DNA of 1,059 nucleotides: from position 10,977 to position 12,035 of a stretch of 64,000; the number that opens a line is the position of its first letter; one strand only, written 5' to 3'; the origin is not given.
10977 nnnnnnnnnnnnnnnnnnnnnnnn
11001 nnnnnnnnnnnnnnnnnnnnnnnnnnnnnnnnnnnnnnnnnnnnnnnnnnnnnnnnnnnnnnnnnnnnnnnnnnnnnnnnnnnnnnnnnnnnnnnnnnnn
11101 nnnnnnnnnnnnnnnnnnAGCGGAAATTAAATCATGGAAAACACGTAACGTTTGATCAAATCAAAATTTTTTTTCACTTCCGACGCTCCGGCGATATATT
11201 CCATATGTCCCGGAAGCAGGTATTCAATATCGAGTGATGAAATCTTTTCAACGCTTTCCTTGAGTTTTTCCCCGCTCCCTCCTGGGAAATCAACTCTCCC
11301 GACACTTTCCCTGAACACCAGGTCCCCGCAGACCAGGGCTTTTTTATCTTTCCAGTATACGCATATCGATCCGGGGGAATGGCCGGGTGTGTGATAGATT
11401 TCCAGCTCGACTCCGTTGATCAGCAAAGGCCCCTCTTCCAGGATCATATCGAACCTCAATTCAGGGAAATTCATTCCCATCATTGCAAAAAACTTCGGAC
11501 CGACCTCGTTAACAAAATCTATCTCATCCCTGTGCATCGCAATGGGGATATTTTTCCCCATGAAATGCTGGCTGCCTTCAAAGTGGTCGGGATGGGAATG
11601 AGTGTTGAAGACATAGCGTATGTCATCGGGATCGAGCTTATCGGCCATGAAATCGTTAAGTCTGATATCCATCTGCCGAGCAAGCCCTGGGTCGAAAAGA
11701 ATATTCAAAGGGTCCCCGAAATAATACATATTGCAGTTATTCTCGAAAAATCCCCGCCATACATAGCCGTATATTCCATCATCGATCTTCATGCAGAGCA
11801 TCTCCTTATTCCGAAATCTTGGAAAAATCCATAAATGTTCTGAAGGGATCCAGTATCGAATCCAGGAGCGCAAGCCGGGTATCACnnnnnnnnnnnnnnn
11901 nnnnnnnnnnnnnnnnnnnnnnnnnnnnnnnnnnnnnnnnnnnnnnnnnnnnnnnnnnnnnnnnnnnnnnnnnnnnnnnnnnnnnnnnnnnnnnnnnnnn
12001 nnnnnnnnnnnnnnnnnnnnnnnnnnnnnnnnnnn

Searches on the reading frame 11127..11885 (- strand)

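Call 37: search_protein_families(library=pfam, proteins=[window:11127-11885:-], max_evalue=0.001)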
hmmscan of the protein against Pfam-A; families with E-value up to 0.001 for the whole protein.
window:11127-11885:- (252 aa): 3 families
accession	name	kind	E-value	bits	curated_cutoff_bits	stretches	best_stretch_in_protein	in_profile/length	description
PF00753.33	Lactamase_B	-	4.2e-30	105.6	22.7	1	50-227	5-196/196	Metallo-beta-lactamase superfamily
PF19583.5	ODP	-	2.5e-09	37.7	27.2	1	61-190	14-137/194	ODP family beta lactamase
PF12706.13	Lactamase_B_2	-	1.2e-05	25.4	27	1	61-170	2-112/200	Beta-lactamase superfamily domain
